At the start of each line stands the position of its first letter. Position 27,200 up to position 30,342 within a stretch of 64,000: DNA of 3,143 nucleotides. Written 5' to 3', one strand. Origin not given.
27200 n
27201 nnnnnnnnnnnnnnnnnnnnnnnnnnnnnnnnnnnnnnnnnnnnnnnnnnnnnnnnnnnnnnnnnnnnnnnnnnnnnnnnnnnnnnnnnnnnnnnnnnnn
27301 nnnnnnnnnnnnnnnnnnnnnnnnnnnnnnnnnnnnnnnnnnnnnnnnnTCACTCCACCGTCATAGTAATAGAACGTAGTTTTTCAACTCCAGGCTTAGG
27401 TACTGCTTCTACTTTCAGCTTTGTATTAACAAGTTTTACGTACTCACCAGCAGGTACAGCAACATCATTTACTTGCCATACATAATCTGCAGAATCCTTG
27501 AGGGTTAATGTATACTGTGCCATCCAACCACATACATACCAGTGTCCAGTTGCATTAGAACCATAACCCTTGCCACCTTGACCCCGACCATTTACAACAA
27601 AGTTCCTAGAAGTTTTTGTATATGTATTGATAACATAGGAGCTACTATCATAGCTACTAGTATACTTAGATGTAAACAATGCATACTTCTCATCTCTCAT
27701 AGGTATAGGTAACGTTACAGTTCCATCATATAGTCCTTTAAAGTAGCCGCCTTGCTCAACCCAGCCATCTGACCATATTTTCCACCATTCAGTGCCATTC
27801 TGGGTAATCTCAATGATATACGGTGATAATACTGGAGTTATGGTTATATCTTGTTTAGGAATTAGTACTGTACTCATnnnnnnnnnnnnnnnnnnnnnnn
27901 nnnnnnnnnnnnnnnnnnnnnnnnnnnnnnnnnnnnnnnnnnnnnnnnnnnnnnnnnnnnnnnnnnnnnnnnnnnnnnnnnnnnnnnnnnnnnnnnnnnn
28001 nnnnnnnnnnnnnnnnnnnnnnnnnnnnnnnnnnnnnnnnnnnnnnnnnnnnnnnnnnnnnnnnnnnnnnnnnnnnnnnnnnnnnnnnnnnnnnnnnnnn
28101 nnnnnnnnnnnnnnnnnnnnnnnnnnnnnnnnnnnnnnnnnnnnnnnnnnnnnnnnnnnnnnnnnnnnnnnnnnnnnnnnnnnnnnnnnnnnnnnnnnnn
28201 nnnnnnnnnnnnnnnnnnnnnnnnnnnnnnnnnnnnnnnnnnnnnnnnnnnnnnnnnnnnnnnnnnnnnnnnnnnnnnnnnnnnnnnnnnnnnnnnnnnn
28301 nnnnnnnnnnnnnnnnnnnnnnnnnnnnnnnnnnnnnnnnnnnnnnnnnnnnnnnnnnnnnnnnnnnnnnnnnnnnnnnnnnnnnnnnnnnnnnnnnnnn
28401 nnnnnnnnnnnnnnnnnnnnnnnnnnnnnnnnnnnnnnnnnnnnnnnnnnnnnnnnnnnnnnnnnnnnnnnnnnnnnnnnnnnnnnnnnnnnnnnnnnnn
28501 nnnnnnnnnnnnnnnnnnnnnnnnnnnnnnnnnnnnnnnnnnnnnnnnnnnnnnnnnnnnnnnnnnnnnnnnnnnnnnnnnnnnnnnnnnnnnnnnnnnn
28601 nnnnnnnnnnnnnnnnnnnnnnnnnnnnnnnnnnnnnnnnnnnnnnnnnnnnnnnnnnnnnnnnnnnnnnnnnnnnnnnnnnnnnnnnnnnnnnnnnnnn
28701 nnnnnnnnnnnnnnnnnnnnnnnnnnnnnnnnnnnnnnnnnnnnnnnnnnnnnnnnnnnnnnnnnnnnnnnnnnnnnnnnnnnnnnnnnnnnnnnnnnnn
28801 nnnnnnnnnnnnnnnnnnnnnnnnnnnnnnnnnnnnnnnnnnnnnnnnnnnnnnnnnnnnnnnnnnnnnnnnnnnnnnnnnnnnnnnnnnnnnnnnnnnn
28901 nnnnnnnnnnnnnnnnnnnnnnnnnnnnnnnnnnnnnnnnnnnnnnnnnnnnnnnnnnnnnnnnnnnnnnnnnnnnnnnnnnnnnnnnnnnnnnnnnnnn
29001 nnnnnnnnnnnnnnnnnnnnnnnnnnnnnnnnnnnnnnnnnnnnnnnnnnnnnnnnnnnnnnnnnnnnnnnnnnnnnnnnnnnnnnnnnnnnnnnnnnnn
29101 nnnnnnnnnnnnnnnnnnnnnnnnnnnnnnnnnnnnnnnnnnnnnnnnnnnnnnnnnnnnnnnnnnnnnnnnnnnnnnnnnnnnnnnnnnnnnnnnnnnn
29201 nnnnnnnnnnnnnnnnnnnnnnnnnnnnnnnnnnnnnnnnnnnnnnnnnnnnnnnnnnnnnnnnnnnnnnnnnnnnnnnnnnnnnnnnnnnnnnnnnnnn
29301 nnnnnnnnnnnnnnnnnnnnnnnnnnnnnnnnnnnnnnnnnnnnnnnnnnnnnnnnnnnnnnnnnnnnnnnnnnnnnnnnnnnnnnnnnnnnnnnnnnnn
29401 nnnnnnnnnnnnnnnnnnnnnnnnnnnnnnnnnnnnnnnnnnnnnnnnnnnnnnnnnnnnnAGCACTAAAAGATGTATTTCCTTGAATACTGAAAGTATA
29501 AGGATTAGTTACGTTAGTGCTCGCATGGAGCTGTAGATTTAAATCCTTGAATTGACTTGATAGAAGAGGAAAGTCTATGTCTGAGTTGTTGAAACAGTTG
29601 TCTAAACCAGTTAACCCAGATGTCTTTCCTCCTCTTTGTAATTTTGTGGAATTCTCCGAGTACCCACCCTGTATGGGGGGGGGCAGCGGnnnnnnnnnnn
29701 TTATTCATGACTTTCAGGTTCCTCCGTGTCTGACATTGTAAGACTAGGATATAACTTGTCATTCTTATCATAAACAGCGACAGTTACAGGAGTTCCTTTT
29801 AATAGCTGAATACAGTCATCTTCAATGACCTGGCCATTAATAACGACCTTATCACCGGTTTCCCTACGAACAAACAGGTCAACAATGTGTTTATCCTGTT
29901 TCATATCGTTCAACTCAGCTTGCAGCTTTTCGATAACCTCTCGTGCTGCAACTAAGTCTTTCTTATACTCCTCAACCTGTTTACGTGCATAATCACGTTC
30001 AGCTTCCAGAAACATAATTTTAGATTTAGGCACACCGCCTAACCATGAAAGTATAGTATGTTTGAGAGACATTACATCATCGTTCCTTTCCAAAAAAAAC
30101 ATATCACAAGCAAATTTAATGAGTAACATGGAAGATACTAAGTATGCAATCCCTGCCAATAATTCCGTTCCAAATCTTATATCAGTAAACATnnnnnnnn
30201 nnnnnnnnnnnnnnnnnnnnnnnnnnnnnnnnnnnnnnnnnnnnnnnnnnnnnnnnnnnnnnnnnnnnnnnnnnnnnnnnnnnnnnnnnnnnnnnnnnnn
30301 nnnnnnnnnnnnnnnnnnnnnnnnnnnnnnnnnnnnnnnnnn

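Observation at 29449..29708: G9/C9 homopolymer puts the start of a glycine-rich fiber gene out of frame: phase-variable or slippage-controlled expression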

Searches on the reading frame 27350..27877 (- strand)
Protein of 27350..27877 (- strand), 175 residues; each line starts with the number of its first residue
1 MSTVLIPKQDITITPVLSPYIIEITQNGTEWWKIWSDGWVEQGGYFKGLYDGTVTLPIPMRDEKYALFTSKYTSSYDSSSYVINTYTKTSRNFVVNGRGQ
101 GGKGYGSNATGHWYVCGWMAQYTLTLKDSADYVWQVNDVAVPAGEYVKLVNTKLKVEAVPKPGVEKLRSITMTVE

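Call 7: search_protein_families(library=pfam, proteins=[window:27350-27877:-], max_evalue=0.01)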
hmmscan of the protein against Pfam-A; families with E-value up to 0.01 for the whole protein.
window:27350-27877:- (175 aa): 0 families

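Call 8: search_protein_families(library=phrogs, proteins=[window:27350-27877:-], max_evalue=0.01)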
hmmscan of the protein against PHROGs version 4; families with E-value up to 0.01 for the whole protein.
window:27350-27877:- (175 aa): 1 family
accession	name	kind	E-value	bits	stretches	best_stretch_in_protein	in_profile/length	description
phrog_1396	-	tail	0.0033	17.6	1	29-127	252-350/504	tail fiber protein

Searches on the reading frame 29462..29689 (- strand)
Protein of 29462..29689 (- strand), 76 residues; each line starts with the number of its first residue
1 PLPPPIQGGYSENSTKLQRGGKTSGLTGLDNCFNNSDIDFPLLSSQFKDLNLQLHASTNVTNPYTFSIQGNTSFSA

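Call 12: find_related_loci(query=window:29462-29674:-, collection=viral_contigs, flank=3000)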
Query seq(71 aa) (71 aa) in viral_contigs; peptide patterns used: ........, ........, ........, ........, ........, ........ (x = any residue, [..] = any of these).
30 stretches matched a pattern, but none encodes a relative of the query by tblastn (E <= 1e-3).

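Call 90: search_protein_representatives(protein=window:29462-29689:-)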
Query: 76 residues. Proteins with E-value up to 0.001 (for the whole library): 44; up to 1e-10: 7; up to 1e-30: 2. The best 44 are listed.
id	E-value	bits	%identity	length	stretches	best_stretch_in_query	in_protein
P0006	1.0e-37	143.2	91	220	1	2-76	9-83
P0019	1.7e-32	126.7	95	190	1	12-76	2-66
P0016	3.5e-30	119.3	85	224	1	3-75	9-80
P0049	4.2e-28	112.7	88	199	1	12-75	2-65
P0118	4.1e-17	77.8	98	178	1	34-76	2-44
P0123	2.9e-15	72.0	91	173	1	34-76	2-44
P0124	4.8e-15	71.3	66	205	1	7-75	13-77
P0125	3.2e-09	52.8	38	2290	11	23-65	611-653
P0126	5.9e-09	52.0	76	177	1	39-76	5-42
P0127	7.7e-09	51.6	34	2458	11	30-70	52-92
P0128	7.9e-09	51.5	35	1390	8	20-56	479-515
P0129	9.7e-09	51.3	47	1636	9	24-53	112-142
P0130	3.0e-08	49.7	38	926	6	20-58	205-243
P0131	9.8e-08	48.1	41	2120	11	45-73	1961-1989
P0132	1.4e-07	47.6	34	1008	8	21-69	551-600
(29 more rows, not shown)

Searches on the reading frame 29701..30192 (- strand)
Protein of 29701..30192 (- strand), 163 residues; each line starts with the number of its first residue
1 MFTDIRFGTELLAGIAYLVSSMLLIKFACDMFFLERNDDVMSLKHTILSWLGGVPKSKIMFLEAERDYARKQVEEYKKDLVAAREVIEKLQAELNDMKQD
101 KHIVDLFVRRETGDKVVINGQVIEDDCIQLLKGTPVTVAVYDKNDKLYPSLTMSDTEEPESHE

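Call 7: search_protein_families(library=pfam, proteins=[window:29701-30192:-], max_evalue=0.01)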
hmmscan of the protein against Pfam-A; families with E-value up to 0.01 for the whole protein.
window:29701-30192:- (163 aa): 1 family
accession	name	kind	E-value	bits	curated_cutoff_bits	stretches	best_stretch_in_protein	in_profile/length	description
PF06810.17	Phage_scaffold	-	0.0038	17.6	35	1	54-101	31-79/170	Phage capsid assembly scaffolding protein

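Call 8: search_protein_families(library=phrogs, proteins=[window:29701-30192:-], max_evalue=0.01)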
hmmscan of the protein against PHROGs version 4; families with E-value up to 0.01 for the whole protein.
window:29701-30192:- (163 aa): 0 families

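Call 26: list_cluster_members(proteins=[P0001, window:29701-30192:-, window:33658-35739:-])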
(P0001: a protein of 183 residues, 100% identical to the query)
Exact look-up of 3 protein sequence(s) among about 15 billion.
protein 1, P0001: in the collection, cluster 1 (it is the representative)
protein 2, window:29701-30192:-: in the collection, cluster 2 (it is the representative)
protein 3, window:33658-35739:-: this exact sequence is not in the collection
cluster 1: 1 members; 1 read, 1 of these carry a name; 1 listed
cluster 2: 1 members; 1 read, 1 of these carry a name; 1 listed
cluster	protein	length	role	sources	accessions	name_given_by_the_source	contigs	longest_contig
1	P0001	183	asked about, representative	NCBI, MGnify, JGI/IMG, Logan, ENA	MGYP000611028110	CR=1 FL=1 | hypothetical protein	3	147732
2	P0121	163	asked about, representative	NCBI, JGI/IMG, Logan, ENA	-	hypothetical protein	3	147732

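Call 69: find_encoding_contigs(protein=P0121, flank=4000, max_places=10)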
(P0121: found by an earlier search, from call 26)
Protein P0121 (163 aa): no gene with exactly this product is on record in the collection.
